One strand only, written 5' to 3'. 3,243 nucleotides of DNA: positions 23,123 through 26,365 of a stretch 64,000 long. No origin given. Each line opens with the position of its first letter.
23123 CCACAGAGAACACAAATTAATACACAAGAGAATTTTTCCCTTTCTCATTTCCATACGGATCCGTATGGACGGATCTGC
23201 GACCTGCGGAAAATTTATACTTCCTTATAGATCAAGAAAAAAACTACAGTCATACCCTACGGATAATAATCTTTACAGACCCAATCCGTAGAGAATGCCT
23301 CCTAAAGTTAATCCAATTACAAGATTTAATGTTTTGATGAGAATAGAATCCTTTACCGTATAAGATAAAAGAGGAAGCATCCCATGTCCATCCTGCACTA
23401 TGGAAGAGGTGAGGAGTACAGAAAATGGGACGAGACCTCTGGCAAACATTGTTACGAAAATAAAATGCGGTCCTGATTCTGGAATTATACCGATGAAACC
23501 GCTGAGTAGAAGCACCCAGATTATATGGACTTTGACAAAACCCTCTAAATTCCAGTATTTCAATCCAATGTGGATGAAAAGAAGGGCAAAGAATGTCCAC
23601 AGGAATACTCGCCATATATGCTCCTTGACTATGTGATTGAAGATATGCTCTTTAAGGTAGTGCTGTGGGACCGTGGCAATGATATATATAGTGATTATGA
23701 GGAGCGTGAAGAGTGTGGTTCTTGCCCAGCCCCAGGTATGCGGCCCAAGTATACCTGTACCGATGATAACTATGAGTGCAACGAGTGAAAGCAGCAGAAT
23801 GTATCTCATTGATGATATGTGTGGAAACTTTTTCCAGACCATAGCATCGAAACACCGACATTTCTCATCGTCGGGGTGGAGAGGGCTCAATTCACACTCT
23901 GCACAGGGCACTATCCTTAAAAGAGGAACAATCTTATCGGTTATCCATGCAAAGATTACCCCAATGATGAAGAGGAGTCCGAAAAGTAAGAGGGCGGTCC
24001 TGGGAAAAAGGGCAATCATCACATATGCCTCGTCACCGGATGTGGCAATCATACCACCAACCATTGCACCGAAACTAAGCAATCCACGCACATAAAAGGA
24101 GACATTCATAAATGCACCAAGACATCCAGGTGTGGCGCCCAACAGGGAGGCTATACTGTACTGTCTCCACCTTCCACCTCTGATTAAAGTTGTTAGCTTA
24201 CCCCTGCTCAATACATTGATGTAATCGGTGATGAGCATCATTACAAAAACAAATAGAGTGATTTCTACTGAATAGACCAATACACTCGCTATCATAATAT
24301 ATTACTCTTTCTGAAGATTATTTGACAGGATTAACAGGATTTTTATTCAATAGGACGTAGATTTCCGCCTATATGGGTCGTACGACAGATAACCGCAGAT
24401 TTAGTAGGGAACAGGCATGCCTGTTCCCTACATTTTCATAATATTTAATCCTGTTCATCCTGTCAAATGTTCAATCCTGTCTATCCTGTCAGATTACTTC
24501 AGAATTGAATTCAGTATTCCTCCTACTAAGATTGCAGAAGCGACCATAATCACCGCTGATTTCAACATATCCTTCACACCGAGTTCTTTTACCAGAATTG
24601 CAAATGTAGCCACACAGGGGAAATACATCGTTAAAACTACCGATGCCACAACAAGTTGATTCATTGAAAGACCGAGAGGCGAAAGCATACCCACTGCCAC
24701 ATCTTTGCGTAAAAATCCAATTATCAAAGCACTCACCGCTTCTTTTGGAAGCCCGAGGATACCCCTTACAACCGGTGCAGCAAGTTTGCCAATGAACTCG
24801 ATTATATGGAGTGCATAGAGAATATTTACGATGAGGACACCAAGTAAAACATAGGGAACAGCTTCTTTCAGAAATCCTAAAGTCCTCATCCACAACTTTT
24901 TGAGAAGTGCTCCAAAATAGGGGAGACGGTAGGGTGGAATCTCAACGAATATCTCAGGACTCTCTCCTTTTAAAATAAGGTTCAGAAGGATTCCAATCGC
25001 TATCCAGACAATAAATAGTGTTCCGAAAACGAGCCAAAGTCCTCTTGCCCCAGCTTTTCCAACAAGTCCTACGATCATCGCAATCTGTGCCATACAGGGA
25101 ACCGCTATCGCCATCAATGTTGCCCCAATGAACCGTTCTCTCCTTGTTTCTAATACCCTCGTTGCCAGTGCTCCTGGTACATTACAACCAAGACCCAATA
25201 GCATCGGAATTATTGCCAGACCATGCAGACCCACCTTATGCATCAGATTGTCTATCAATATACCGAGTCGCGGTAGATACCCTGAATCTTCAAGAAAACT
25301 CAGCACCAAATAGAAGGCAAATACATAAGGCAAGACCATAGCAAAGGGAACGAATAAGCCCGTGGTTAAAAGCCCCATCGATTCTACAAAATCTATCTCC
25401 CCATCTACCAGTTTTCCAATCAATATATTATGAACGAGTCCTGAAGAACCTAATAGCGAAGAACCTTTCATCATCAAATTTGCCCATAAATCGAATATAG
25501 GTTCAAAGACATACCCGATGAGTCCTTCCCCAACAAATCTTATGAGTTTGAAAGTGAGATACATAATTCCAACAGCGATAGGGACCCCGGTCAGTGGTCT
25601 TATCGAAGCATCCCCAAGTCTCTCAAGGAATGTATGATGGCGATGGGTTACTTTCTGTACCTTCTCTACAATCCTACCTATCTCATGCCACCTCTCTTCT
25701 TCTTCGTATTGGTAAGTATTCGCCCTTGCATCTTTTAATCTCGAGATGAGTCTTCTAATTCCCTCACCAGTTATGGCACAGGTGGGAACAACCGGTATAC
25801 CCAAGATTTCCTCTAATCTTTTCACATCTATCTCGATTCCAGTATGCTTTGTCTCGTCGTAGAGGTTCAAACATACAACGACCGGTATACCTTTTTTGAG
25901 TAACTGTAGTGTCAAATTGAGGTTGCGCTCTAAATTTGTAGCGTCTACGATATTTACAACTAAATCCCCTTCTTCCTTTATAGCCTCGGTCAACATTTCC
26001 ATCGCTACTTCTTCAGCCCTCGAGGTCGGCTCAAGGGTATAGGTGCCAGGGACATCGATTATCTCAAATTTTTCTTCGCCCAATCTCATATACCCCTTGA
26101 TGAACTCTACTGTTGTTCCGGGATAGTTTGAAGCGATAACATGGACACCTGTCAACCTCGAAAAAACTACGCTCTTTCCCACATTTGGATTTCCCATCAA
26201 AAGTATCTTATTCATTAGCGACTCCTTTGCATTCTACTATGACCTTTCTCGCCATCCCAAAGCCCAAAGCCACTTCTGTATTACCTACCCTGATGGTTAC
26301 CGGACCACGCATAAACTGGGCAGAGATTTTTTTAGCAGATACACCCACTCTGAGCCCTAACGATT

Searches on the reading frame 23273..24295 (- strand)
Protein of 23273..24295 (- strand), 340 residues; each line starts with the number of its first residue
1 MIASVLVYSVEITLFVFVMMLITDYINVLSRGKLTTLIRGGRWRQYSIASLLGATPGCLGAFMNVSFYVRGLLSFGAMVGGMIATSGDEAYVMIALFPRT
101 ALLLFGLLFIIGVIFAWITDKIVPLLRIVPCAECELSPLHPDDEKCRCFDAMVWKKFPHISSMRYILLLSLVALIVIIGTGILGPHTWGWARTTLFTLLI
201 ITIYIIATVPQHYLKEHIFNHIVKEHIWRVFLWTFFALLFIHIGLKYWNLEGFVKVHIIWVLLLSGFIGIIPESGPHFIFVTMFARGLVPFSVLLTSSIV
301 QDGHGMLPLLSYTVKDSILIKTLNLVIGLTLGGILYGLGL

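Call 13: search_protein_families(library=pfam, proteins=[window:23273-24295:-], max_evalue=0.00001)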
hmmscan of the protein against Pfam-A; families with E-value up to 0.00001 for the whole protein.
window:23273-24295:- (340 aa): 1 family
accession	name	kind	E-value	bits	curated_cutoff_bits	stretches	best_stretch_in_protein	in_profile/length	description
PF11449.14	ArsP_2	-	6.5e-35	121.4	32.5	1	10-321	15-341/359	Putative, 10TM heavy-metal exporter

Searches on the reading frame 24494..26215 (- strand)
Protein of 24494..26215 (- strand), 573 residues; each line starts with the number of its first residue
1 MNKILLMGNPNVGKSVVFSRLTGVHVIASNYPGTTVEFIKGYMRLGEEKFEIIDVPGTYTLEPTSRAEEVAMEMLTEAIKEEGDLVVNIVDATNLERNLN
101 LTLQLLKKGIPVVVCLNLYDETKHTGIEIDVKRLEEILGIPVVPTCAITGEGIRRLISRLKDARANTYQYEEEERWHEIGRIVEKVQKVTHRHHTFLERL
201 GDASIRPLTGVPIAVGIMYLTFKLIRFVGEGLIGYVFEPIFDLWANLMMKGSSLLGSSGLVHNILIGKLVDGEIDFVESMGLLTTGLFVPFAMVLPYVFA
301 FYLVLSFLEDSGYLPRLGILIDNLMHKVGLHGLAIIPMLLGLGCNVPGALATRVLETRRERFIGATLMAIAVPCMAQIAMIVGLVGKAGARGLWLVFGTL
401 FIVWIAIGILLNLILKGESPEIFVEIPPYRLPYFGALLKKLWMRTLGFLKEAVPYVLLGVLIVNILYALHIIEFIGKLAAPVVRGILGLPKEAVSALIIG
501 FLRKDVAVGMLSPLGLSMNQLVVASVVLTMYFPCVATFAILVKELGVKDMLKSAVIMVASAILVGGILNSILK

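Call 13: search_protein_families(library=pfam, proteins=[window:24494-26215:-], max_evalue=0.00001)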
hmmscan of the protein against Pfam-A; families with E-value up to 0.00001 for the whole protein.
window:24494-26215:- (573 aa): 4 families
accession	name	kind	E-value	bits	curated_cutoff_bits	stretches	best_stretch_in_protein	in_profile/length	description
PF02421.24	FeoB_N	-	1.8e-53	180.6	27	1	3-158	2-154/156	Ferrous iron transport protein B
PF07670.19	Gate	-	6e-34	117.1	29.6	2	292-387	2-103/104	Nucleoside recognition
PF01926.29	MMR_HSR1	-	8.1e-20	71.5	21.9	1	3-117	1-112/113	50S ribosome-binding GTPase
PF07664.17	FeoB_C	-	4.7e-10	39.5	26.6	1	394-444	2-54/54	Ferrous iron transport protein B C terminus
